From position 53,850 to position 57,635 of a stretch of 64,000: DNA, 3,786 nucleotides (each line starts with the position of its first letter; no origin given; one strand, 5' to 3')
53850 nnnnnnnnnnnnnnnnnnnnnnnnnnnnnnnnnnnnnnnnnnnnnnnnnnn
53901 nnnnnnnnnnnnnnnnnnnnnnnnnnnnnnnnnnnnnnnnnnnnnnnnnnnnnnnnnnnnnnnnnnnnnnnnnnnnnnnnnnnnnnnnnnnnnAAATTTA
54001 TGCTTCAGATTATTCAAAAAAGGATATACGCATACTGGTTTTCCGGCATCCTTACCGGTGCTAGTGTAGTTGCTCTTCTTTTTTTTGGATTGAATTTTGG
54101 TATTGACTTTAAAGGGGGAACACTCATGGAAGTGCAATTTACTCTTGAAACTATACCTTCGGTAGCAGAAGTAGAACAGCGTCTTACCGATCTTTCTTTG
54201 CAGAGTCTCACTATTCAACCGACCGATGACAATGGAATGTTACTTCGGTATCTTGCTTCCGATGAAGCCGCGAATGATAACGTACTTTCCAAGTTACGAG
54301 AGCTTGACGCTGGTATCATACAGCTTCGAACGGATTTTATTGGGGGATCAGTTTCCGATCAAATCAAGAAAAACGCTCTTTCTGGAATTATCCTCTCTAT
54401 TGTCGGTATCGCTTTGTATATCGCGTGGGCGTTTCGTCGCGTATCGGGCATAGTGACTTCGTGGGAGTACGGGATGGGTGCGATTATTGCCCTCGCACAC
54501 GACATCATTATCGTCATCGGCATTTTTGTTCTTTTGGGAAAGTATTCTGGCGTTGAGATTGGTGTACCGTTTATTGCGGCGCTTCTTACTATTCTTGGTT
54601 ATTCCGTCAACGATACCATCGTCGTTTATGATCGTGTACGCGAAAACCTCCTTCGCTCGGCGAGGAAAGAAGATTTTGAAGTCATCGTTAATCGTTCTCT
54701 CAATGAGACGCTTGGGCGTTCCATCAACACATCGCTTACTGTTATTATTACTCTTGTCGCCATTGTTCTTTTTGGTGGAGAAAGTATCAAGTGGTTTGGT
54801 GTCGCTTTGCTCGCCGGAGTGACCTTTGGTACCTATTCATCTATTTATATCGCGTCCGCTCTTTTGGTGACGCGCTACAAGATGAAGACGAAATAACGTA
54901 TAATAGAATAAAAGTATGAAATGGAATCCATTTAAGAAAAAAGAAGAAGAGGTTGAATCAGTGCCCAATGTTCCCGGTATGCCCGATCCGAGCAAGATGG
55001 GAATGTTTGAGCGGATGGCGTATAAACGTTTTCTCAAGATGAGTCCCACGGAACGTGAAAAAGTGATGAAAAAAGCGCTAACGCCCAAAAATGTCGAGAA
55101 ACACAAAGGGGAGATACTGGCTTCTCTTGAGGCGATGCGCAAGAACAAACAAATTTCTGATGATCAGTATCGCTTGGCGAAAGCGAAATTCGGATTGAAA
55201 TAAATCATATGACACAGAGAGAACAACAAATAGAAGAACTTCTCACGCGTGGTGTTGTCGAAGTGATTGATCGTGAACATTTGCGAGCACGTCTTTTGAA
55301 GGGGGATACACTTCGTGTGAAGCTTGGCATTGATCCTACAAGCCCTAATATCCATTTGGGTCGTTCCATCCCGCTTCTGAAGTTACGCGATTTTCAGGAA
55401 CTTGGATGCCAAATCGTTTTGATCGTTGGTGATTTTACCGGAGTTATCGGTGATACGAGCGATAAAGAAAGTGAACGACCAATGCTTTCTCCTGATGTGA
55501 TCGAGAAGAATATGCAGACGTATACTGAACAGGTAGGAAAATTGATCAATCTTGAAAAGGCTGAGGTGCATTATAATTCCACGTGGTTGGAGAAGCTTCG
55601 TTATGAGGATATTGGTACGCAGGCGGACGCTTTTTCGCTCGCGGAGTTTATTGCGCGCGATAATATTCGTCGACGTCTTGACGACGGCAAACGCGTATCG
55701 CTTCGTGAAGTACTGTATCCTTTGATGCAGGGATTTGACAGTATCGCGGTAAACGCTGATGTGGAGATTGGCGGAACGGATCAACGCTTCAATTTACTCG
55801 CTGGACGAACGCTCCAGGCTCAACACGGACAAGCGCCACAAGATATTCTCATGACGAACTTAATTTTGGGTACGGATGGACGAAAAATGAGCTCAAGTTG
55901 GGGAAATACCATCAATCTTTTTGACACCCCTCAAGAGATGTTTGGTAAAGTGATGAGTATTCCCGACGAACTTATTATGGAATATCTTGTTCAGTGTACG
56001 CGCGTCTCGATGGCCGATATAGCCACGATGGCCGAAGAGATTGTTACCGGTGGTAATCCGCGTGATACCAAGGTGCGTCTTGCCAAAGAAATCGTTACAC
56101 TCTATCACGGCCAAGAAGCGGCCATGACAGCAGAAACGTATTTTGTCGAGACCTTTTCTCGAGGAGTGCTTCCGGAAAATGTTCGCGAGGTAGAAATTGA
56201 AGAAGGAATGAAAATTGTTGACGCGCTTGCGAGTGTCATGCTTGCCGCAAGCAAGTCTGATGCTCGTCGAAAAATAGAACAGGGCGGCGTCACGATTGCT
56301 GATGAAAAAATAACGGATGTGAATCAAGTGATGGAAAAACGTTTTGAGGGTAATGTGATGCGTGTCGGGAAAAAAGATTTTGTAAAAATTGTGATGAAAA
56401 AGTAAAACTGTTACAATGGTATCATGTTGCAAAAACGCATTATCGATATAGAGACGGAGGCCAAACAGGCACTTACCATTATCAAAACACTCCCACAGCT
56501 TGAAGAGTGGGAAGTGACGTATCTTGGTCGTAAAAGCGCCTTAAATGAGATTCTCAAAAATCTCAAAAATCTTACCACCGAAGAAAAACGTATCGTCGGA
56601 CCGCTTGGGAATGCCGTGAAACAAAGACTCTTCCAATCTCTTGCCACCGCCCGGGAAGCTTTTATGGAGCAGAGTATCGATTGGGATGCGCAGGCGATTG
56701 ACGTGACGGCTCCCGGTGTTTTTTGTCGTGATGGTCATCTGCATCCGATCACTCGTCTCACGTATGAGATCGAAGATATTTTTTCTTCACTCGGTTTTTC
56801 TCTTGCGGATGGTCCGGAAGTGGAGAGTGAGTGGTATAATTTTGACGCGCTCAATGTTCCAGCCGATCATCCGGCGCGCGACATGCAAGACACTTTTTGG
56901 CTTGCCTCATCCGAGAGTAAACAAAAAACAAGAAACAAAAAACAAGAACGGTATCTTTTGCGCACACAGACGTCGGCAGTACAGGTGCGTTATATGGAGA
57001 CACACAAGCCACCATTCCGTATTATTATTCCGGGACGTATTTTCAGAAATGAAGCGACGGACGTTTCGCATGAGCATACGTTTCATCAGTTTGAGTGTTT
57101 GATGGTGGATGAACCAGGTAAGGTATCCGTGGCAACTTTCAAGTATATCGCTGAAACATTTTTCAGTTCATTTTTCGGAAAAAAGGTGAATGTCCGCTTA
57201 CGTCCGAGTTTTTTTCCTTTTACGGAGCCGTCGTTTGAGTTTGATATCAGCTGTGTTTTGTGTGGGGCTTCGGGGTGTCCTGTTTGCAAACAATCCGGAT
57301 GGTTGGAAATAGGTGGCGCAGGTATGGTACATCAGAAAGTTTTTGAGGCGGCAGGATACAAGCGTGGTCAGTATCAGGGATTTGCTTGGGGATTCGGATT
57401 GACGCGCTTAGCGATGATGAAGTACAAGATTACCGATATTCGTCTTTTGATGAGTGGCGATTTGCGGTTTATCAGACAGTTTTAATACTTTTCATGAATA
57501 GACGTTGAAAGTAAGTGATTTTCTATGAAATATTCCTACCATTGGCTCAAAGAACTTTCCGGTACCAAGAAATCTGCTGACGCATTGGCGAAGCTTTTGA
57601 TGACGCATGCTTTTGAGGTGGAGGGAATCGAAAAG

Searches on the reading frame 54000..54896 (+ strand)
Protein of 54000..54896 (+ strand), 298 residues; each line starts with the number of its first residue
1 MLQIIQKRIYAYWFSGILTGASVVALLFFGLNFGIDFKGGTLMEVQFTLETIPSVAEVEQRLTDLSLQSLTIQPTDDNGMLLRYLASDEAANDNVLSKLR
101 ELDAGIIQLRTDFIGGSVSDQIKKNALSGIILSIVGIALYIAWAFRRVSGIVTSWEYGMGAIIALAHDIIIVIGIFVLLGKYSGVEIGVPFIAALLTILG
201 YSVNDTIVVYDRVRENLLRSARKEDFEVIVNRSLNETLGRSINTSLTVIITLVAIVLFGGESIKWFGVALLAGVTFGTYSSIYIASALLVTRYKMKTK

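Call 30: search_protein_families(library=pfam, proteins=[window:54000-54896:+], max_evalue=0.0001)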
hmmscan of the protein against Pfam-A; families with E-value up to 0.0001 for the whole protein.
window:54000-54896:+ (298 aa): 2 families
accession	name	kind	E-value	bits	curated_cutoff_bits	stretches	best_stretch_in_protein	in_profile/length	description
PF02355.23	SecD_SecF_C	-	3.1e-55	186.9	20.5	1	97-291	4-185/189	Protein export membrane protein SecD/SecF, C-terminal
PF07549.19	Sec_GG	-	2.9e-09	36.6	20.3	1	24-47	1-24/28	SecD/SecF GG Motif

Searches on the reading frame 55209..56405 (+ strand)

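Call 30: search_protein_families(library=pfam, proteins=[window:55209-56405:+], max_evalue=0.0001)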
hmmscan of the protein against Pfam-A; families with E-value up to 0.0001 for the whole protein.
window:55209-56405:+ (398 aa): 2 families
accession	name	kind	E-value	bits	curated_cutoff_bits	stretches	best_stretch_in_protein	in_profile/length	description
PF00579.31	tRNA-synt_1b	-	1.6e-62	212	21.1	1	33-316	4-291/292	tRNA synthetases class I (W and Y)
PF22421.1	SYY_C-terminal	-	1e-10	41.8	27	1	323-392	7-81/83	Tyrosine--tRNA ligase SYY-like C-terminal domain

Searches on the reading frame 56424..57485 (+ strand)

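Call 30: search_protein_families(library=pfam, proteins=[window:56424-57485:+], max_evalue=0.0001)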
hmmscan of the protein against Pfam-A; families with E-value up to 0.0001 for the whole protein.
window:56424-57485:+ (353 aa): 2 families
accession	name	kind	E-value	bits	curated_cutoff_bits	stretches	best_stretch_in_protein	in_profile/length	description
PF01409.25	tRNA-synt_2d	-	2.2e-96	322.5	19.8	1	92-353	2-246/246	tRNA synthetases class II core domain (F)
PF02912.23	Phe_tRNA-synt_N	-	1.1e-14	54.5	22.3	1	22-83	2-63/69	Aminoacyl tRNA synthetase class II, N-terminal domain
